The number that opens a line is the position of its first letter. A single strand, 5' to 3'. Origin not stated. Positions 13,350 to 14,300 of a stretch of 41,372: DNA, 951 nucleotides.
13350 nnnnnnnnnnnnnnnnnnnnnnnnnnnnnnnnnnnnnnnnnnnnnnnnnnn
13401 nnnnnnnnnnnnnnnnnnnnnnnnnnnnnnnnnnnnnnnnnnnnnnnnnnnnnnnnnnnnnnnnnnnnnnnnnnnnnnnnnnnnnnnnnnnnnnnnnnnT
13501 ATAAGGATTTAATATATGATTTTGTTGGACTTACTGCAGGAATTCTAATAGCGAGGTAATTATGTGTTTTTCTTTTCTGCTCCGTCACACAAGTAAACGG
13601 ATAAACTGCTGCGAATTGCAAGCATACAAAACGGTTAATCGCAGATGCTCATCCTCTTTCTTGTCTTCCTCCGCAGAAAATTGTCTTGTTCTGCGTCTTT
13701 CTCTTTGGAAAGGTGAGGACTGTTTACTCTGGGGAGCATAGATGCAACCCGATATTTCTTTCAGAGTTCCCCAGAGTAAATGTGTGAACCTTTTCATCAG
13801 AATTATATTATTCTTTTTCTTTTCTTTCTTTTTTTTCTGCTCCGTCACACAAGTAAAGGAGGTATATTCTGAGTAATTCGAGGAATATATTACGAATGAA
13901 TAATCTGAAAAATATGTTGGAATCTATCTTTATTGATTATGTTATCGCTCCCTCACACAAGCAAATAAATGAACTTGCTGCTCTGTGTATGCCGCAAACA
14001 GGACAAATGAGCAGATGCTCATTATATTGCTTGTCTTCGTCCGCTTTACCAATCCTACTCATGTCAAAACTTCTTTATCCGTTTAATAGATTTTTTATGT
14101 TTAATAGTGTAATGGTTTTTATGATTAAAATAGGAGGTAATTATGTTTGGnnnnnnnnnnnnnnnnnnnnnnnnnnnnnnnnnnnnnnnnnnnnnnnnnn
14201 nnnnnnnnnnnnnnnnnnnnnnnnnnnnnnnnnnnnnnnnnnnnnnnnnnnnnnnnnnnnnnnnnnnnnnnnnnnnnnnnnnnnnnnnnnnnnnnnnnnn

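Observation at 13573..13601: A hairpin family has a conserved CACACAA loop and covarying stems (module X)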

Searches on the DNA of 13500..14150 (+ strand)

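Call 17: search_rna_families(source=window, start=13500, end=14150, threshold=evalue, max_evalue=10)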
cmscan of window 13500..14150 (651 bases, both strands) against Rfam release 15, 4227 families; matches with E-value up to 10: 5.
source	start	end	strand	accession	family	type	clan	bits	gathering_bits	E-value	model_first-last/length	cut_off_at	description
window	13713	13882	-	RF02157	NPPA-AS1_2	Gene; lncRNA;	-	21.4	60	0.54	1-150/150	no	NPPA antisense RNA 1 conserved region 2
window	13705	13797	+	RF03598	MIR6024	Gene; miRNA;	-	19.7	72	0.29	1-99/99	no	MIR6024 microRNA precursor family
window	13744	13806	-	RF00313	snoZ173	Gene; snRNA; snoRNA; CD-box;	-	15.2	70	9.3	1-107/107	no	Small nucleolar RNA Z173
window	13773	13813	+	RF01732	asd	Gene; sRNA;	-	13.9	84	4.5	72-112/146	no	MarS sRNA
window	13730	13838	-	RF02111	IS009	Gene;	-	10.2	117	7.4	1-199/199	no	IS009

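Call 68: build_rna_model(alignment_id=A3, structure=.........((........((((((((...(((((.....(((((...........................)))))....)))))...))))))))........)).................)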
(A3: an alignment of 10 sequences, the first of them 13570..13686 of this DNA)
Model R1 built from alignment A3 (10 sequences, 124 columns); structure: as given.
model positions 110; base pairs 20; branch points 0; effective number of sequences 2.08; information 0.59 bits per position. Calibrated on 0.2 Mb of random sequence (short: E-values are rough).
structure used (alignment columns):
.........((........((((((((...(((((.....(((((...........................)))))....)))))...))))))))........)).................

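Call 69: search_with_rna_model(model_id=R1, sources=[window, L002, L003, L004, L005, L040, L041, L042], max_evalue=10, make_alignment=true)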
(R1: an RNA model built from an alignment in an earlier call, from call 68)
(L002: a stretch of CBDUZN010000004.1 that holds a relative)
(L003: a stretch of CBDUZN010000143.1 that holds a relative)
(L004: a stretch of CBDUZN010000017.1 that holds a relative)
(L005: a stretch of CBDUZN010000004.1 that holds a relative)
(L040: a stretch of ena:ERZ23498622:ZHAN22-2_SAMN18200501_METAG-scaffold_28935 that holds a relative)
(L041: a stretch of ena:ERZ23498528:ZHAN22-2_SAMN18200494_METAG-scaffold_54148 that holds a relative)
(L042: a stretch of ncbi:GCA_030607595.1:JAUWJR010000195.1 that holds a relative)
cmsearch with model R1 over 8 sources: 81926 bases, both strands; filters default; matches with E-value up to 10: 30.
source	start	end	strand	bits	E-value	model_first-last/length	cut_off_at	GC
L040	2669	2778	+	115.9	6.3e-31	1-110/110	no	0.42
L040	2829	2937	+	109.3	4.7e-29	1-110/110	no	0.43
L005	5159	5268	-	106.3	3.6e-28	1-110/110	no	0.45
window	13572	13682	+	106.2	3.8e-28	1-110/110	no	0.43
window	13940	14052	+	102.4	4.7e-27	1-110/110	no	0.43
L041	1589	1700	+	100.9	1.3e-26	1-110/110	no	0.46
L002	490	597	-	100.3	1.8e-26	1-110/110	no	0.41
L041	1794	1901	+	100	2.3e-26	1-110/110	no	0.4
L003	5104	5216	+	99.2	4e-26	1-110/110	no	0.43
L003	5348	5460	+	99.2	4e-26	1-110/110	no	0.43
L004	1108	1215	-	95.8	3.7e-25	1-110/110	no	0.47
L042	1976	2083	+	86.7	1.5e-22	1-110/110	no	0.41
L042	1787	1922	+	57.7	3.3e-14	1-110/110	no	0.39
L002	5659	5752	-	55.3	1.6e-13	1-110/110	no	0.33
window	36459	36593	+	51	2.7e-12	1-110/110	no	0.39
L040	2846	2919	-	35.5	7.7e-08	18-92/110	no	0.38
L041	1811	1883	-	33.4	3.2e-07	18-92/110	no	0.34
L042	1993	2065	-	31.3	1.3e-06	18-92/110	no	0.41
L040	2686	2760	-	26.4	3.2e-05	18-92/110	no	0.4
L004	1126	1198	+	24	0.00016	18-92/110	no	0.41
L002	508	580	+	21.2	0.00098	18-92/110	no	0.38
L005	1587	1674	+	21.2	0.00099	1-110/110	no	0.43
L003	5121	5198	-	20.6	0.0015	18-92/110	no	0.4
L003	5365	5442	-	20.6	0.0015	18-92/110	no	0.4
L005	5177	5251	+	16.8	0.018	18-92/110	no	0.43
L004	1282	1310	+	9.4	2.4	1-110/110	no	0.34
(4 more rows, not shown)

Alignment A5: 30 matches aligned to the model, 177 columns, each read 5' to 3' on its own strand. Consensus structure (alignment columns), stored with it:
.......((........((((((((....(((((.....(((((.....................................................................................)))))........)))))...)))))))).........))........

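Call 79: search_dna_similar(query=window:13560-14060:+, collection=plasmids, mode=distant, max_rows=5)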
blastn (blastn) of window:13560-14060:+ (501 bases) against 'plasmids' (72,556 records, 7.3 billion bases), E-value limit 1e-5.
No match.

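Call 80: search_dna_similar(query=window:13560-14060:+, collection=phages, mode=distant, max_rows=5)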
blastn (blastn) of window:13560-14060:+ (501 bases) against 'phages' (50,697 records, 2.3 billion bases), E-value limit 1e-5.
No match.

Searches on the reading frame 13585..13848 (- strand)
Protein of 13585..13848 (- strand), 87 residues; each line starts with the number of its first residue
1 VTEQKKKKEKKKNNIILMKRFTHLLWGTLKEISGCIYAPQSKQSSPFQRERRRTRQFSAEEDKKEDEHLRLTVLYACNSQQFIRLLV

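Call 47: find_homologous_proteins(query=window:13585-13848:-, max_evalue=0.01)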
Query window:13585-13848:-: no candidate shares three 5-residue words with the query. No homologue found.
